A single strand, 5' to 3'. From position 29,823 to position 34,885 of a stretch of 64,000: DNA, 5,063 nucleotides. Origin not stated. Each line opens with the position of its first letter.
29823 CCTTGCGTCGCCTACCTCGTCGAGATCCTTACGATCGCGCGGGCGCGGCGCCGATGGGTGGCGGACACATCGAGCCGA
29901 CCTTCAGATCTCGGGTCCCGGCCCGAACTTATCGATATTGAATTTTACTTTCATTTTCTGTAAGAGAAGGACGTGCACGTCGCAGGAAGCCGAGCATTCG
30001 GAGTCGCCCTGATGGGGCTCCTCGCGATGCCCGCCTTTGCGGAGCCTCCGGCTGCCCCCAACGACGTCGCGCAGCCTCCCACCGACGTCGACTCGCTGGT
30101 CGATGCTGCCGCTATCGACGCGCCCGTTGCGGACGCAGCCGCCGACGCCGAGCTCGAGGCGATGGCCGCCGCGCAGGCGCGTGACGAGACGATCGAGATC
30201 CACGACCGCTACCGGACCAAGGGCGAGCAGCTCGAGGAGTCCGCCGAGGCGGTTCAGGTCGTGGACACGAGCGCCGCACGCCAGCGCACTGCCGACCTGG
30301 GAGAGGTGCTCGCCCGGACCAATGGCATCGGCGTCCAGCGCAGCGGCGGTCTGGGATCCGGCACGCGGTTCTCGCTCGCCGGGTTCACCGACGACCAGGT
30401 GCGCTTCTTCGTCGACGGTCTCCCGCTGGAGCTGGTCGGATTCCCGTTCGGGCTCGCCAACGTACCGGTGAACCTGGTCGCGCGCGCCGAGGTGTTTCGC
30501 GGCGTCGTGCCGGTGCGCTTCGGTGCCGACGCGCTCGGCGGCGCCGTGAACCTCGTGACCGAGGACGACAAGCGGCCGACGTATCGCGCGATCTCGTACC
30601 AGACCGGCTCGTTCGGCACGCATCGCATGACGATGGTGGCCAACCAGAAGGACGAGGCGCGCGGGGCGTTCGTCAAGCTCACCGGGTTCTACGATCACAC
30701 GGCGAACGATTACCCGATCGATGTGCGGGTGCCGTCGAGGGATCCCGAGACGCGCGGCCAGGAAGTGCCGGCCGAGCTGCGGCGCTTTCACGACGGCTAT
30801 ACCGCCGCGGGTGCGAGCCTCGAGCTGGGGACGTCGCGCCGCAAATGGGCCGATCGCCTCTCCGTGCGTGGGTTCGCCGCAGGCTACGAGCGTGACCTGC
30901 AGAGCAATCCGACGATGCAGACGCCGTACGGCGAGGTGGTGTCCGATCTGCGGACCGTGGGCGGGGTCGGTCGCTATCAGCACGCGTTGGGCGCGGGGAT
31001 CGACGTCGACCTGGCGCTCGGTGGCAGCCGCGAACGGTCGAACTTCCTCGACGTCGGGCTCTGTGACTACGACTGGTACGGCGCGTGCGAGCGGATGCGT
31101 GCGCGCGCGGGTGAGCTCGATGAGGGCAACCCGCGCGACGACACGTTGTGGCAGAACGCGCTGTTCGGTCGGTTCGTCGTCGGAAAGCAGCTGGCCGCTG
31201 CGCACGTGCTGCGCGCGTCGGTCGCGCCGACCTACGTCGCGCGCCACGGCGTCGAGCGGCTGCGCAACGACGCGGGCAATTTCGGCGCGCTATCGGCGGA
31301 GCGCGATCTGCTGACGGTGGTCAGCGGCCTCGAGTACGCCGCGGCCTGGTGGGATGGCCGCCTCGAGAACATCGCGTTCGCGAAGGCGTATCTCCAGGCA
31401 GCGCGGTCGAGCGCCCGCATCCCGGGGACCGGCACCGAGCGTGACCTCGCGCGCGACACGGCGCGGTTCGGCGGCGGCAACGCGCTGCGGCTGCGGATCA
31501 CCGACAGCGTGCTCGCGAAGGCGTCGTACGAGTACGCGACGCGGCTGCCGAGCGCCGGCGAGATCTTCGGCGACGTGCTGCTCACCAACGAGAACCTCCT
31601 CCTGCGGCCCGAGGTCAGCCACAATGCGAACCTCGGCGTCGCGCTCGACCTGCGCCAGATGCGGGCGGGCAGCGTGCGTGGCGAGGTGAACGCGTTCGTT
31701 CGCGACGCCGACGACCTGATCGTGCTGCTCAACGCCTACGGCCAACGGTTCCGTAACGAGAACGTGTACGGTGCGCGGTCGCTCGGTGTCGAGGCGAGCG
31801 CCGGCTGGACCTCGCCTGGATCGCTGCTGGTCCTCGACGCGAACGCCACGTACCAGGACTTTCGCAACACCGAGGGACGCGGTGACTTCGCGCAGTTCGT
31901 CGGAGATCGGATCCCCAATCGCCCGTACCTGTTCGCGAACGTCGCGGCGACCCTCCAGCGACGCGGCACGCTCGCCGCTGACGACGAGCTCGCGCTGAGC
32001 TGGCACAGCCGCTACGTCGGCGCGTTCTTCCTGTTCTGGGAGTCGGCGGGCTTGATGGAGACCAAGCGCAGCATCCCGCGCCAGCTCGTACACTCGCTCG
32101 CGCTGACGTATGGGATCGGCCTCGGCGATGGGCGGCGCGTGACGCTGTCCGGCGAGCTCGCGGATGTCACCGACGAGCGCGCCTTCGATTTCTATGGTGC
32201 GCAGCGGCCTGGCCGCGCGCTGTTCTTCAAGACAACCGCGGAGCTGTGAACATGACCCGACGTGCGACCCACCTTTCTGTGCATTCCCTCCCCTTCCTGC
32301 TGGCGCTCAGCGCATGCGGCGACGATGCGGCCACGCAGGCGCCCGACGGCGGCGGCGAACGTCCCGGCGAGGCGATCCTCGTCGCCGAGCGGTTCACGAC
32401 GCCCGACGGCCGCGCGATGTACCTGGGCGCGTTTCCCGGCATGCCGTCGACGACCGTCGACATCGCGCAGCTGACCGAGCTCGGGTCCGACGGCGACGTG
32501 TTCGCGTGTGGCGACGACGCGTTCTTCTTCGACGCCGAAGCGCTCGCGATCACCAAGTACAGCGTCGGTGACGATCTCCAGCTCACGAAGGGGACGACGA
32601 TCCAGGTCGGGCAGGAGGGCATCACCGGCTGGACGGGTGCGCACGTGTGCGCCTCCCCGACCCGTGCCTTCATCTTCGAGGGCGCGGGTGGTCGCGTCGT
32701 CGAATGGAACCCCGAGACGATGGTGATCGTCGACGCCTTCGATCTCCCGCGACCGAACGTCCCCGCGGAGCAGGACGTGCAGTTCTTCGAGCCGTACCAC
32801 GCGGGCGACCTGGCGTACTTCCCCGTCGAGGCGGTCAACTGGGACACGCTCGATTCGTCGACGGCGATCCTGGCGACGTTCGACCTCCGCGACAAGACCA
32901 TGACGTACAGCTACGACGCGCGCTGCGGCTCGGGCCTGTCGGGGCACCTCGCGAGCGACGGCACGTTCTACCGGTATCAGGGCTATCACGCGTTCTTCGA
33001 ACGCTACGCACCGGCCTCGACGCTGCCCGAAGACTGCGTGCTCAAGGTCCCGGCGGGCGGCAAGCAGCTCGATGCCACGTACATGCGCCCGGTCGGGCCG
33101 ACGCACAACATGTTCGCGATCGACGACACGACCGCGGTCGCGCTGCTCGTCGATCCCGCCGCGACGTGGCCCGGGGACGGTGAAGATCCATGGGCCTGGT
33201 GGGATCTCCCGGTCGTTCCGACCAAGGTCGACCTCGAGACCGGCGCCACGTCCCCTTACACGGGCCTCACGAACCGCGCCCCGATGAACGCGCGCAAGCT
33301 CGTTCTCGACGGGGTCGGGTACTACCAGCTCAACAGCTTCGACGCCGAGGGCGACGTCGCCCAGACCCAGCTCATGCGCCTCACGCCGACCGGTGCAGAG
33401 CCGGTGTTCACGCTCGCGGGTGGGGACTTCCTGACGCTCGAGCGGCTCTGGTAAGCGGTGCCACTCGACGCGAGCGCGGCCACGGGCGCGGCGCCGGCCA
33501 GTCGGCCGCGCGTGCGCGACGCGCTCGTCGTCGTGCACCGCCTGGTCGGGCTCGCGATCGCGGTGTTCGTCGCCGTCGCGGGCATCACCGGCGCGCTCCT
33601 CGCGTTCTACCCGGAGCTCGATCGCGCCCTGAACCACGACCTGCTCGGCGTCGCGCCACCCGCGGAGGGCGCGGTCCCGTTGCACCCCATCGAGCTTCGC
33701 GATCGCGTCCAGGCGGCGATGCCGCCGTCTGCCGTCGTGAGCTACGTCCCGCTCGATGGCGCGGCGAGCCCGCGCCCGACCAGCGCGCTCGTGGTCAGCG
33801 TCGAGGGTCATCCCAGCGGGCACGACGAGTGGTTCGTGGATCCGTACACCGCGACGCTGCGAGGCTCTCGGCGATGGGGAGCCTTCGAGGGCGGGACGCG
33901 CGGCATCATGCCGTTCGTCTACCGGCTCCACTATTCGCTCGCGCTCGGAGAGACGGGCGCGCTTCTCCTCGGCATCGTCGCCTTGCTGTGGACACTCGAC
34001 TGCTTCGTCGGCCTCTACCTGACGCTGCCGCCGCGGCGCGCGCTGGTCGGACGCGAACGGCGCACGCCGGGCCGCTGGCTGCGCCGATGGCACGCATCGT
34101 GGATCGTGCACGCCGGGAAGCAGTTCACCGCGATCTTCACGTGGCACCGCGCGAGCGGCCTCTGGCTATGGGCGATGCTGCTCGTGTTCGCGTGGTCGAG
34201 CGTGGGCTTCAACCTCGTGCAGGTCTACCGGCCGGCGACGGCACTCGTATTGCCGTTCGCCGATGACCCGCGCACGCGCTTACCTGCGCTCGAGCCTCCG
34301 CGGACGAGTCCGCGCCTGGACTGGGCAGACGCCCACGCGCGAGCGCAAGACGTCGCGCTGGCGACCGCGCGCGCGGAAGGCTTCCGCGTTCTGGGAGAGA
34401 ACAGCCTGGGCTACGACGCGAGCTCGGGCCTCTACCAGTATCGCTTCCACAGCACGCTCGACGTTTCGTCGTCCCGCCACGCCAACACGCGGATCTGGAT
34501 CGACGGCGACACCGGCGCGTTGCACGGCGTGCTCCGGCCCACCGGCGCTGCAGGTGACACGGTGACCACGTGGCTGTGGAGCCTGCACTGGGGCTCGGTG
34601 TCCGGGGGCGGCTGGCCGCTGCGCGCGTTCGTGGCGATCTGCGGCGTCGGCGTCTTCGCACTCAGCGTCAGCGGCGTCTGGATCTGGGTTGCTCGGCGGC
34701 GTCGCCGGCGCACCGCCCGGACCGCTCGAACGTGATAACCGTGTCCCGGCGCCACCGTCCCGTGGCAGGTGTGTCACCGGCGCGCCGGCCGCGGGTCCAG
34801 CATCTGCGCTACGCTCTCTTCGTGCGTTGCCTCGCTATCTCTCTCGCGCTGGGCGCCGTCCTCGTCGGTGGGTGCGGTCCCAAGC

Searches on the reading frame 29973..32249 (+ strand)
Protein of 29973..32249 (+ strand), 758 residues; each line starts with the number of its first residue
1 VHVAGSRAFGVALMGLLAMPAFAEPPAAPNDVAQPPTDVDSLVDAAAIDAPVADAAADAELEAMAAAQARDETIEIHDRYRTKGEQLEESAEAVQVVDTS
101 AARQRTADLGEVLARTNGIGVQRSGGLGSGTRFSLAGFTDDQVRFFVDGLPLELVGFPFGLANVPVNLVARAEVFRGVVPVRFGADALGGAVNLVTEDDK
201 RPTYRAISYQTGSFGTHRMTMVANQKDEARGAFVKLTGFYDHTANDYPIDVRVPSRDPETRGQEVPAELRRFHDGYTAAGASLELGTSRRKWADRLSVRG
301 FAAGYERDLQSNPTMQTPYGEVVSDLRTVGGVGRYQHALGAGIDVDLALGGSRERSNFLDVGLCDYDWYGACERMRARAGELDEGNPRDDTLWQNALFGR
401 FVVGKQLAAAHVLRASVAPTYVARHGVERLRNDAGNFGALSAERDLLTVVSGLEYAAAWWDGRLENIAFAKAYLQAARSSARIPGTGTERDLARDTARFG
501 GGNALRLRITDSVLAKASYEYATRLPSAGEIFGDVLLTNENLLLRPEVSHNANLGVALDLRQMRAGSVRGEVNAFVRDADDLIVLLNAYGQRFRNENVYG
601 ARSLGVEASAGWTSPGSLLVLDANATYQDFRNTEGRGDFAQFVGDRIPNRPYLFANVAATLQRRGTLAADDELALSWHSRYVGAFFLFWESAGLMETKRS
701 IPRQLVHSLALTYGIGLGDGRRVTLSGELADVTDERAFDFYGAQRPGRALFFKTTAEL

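Call 22: search_protein_families(library=pfam, proteins=[window:29973-32249:+], max_evalue=0.001)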
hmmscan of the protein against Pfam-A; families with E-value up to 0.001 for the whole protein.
window:29973-32249:+ (758 aa): 1 family
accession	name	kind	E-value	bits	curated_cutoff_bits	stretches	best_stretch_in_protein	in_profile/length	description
PF07715.20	Plug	-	5.9e-15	56.1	23.9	1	87-191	2-107/107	TonB-dependent Receptor Plug Domain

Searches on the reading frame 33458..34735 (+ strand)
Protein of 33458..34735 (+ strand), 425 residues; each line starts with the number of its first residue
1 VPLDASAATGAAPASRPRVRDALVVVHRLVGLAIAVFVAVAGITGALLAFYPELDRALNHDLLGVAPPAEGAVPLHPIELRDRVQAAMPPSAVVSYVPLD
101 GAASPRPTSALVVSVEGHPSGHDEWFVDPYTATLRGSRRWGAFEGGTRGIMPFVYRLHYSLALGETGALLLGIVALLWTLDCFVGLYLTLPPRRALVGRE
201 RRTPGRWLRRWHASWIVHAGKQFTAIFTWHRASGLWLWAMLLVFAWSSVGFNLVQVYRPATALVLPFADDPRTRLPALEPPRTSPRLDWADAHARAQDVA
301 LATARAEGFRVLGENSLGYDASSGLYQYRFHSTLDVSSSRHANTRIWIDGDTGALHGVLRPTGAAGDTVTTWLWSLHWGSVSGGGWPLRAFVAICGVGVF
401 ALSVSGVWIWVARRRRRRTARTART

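Call 22: search_protein_families(library=pfam, proteins=[window:33458-34735:+], max_evalue=0.001)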
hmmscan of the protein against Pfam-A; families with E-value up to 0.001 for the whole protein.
window:33458-34735:+ (425 aa): 1 family
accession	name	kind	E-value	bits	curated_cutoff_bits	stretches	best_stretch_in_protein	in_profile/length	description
PF03929.21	PepSY_TM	-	3.4e-52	178.5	28.8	1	26-413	3-295/295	PepSY-associated TM region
